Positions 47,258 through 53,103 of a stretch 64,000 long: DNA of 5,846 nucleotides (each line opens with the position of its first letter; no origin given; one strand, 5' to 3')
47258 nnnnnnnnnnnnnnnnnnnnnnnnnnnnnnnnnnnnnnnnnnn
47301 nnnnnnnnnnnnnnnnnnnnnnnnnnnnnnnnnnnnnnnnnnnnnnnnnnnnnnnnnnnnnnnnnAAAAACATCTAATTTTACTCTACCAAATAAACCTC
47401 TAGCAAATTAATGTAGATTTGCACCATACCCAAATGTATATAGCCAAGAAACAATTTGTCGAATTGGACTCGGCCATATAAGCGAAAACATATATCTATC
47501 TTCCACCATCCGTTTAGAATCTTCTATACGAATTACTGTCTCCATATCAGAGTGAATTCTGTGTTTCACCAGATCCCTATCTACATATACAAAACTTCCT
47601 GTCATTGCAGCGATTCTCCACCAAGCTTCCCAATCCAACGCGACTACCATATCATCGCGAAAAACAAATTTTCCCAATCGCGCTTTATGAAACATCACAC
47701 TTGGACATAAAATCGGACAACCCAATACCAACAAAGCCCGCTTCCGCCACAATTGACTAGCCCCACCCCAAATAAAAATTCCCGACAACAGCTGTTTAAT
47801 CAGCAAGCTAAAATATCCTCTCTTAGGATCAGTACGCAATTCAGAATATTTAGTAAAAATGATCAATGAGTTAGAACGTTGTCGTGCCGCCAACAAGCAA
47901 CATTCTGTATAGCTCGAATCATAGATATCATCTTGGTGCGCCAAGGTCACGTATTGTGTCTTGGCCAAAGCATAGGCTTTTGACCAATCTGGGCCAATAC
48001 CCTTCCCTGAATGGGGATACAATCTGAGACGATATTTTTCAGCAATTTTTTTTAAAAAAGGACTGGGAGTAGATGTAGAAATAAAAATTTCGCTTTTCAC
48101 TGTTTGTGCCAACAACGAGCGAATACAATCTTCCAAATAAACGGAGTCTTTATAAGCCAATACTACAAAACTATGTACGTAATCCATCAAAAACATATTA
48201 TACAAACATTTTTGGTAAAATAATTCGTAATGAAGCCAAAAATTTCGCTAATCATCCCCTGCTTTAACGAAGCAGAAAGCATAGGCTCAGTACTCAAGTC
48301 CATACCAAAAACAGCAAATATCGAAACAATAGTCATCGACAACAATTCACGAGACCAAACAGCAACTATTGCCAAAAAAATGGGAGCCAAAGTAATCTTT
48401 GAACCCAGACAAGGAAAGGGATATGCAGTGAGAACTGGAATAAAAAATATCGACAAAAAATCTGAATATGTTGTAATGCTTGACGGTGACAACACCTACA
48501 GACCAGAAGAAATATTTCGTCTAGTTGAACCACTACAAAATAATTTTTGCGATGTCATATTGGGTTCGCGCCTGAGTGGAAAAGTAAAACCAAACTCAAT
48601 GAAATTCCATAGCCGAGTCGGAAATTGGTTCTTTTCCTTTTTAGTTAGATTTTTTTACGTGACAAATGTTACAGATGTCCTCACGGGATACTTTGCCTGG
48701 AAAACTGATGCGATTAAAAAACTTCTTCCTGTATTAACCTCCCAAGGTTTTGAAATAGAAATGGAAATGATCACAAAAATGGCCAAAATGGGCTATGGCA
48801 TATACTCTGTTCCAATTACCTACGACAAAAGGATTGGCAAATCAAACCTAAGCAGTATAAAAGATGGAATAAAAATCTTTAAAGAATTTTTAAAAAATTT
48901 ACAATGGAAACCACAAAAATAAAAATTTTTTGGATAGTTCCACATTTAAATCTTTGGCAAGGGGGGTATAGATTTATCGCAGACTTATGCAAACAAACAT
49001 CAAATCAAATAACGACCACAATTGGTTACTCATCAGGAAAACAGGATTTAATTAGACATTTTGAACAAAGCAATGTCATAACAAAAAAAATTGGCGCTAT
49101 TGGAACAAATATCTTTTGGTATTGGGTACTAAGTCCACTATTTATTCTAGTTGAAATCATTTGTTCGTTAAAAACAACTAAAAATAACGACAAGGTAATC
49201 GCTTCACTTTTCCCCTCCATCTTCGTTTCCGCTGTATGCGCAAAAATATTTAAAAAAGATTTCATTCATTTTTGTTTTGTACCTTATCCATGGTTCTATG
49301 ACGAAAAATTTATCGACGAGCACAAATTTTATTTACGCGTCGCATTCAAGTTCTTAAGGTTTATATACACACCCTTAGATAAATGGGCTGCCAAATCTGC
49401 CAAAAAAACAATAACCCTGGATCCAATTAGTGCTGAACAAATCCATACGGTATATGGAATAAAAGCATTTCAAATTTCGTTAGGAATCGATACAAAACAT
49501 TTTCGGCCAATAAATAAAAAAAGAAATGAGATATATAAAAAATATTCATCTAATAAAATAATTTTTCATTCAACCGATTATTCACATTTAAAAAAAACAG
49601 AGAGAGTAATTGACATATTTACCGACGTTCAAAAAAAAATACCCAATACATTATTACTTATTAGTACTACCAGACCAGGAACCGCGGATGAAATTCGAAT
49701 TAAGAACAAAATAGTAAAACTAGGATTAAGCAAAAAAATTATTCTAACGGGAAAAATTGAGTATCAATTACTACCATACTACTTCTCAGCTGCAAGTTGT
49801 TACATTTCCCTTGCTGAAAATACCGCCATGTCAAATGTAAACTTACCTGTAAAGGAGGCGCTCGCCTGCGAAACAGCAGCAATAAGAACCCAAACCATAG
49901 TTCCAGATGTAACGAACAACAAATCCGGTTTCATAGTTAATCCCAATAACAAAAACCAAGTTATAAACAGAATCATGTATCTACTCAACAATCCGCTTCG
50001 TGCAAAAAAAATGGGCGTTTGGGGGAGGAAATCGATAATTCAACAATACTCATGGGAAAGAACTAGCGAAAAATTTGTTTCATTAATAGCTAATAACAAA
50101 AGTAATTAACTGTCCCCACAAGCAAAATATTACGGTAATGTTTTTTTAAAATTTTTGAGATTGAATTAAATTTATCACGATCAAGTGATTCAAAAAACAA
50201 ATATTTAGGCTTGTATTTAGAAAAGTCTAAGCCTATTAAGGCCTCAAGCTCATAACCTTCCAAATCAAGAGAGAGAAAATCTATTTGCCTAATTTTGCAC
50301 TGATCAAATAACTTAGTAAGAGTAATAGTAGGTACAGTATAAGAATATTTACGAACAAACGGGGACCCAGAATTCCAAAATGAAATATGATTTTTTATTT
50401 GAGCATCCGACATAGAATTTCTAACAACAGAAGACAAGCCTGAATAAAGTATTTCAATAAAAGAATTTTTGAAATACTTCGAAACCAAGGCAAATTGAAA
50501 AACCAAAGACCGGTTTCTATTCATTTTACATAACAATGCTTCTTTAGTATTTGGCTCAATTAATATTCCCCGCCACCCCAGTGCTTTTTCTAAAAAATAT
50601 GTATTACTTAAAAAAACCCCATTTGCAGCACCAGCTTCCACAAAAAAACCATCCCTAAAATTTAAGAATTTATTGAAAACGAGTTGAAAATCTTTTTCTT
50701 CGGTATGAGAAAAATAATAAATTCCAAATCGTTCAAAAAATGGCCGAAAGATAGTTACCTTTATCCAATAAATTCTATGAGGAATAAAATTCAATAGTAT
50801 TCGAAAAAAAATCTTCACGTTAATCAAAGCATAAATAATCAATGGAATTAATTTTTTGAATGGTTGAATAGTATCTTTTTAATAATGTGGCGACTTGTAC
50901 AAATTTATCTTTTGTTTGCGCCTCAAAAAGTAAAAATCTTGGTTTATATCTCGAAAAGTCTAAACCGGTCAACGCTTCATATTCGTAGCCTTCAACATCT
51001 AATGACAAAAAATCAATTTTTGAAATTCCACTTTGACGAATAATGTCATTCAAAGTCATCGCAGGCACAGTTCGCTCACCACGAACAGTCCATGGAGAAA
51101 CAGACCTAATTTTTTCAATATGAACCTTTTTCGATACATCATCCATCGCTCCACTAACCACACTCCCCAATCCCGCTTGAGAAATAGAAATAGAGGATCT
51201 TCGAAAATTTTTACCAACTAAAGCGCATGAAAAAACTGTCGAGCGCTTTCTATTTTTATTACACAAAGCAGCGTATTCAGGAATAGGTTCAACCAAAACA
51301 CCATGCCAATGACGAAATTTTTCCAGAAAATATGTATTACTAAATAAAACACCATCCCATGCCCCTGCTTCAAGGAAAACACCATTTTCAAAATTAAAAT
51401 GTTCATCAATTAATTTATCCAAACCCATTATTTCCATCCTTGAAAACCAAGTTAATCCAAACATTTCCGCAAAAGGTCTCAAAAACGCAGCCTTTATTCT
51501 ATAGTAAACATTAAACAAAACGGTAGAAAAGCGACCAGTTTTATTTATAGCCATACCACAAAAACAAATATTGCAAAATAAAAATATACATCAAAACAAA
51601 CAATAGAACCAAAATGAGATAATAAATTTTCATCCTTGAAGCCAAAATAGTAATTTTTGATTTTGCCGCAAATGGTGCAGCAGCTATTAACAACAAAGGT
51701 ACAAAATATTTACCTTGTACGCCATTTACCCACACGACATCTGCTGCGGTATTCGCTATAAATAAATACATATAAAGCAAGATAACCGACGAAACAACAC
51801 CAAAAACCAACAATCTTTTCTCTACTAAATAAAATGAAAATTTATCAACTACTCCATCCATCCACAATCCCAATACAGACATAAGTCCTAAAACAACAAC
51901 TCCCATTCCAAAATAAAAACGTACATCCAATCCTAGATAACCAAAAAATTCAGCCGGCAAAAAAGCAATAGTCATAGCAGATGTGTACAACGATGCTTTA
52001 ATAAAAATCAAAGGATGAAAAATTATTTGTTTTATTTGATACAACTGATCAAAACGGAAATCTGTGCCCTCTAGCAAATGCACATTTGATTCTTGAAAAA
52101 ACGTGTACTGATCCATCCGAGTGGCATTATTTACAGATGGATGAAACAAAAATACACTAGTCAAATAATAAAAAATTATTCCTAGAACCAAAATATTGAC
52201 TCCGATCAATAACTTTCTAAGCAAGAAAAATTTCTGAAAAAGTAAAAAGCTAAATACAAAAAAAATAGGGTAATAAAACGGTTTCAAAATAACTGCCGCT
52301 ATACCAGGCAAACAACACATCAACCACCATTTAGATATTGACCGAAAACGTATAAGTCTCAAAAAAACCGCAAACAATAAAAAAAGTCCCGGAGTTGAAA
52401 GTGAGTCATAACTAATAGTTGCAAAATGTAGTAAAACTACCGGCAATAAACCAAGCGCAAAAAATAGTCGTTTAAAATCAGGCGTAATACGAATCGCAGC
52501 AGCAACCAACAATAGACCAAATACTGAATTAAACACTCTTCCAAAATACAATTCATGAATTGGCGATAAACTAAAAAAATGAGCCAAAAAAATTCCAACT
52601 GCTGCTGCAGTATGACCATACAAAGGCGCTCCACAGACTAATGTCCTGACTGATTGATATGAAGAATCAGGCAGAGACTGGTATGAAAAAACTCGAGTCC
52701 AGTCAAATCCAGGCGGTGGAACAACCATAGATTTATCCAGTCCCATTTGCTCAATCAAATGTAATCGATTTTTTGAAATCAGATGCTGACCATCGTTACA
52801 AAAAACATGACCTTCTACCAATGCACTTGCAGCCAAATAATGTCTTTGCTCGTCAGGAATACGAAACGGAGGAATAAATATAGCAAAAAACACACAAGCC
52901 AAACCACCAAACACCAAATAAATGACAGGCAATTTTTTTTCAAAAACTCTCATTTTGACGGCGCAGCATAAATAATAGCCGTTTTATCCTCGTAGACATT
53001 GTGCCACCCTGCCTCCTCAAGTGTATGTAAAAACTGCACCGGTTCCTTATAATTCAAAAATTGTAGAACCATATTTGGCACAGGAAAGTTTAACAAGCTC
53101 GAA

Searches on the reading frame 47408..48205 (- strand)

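Call 14: search_protein_families(library=pfam, proteins=[window:47408-48205:-], max_evalue=0.001)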
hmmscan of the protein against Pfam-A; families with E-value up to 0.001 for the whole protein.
window:47408-48205:- (265 aa): 1 family
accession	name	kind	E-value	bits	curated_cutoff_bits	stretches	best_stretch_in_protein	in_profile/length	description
PF00535.33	Glycos_transf_2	-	1.1e-07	32.4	23.3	1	12-117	1-113/168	Glycosyl transferase family 2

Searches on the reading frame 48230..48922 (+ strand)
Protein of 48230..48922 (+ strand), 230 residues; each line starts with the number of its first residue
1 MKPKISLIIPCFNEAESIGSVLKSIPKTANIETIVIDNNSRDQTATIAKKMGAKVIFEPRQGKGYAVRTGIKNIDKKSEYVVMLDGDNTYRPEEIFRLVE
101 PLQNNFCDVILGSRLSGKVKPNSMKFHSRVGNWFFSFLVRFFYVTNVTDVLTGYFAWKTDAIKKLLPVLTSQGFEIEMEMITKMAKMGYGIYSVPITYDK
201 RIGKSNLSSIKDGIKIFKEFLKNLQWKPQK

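Call 57: search_protein_families(library=pfam, proteins=[window:48230-48922:+], max_evalue=0.001)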
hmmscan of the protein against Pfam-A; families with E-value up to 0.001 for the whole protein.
window:48230-48922:+ (230 aa): 2 families
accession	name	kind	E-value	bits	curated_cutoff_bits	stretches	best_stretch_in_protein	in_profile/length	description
PF00535.33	Glycos_transf_2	-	7.9e-27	94.7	23.3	1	6-165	1-167/168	Glycosyl transferase family 2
PF13641.12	Glyco_tranf_2_3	-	5.9e-10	40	27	1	3-109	1-118/230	Glycosyltransferase like family 2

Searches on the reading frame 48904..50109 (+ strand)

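Call 14: search_protein_families(library=pfam, proteins=[window:48904-50109:+], max_evalue=0.001)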
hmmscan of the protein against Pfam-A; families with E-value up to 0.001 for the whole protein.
window:48904-50109:+ (401 aa): 3 families
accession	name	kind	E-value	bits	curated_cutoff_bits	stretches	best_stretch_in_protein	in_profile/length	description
PF00534.26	Glycos_transf_1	-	1.6e-15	57.5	26.4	1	209-375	7-170/172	Glycosyl transferases group 1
PF13692.12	Glyco_trans_1_4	-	2.1e-10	41.4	27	1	218-363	3-142/142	Glycosyl transferases group 1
PF13524.12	Glyco_trans_1_2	-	0.0005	20.5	25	0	282-391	32-142/144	Glycosyl transferase-like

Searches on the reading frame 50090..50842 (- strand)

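Call 57: search_protein_families(library=pfam, proteins=[window:50090-50842:-], max_evalue=0.001)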
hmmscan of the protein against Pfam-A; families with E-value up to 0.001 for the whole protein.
window:50090-50842:- (250 aa): 1 family
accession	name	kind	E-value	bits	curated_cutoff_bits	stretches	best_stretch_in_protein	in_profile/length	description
PF05050.19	Methyltransf_21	-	2.2e-16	60.9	22.7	1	70-223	2-152/173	Methyltransferase FkbM domain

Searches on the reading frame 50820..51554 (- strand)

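Call 57: search_protein_families(library=pfam, proteins=[window:50820-51554:-], max_evalue=0.001)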
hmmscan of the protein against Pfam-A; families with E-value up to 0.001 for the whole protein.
window:50820-51554:- (244 aa): 1 family
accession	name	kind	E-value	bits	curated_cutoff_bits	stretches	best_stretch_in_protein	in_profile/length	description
PF05050.19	Methyltransf_21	-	2.8e-20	73.6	22.7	1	63-224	2-165/173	Methyltransferase FkbM domain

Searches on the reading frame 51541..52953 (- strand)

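Call 14: search_protein_families(library=pfam, proteins=[window:51541-52953:-], max_evalue=0.001)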
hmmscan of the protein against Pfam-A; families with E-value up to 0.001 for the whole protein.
window:51541-52953:- (470 aa): 1 family
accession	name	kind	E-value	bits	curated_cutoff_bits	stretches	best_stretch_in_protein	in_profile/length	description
PF09913.15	DUF2142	-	1e-25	90.8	30.1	1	20-423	4-394/395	Predicted membrane protein (DUF2142)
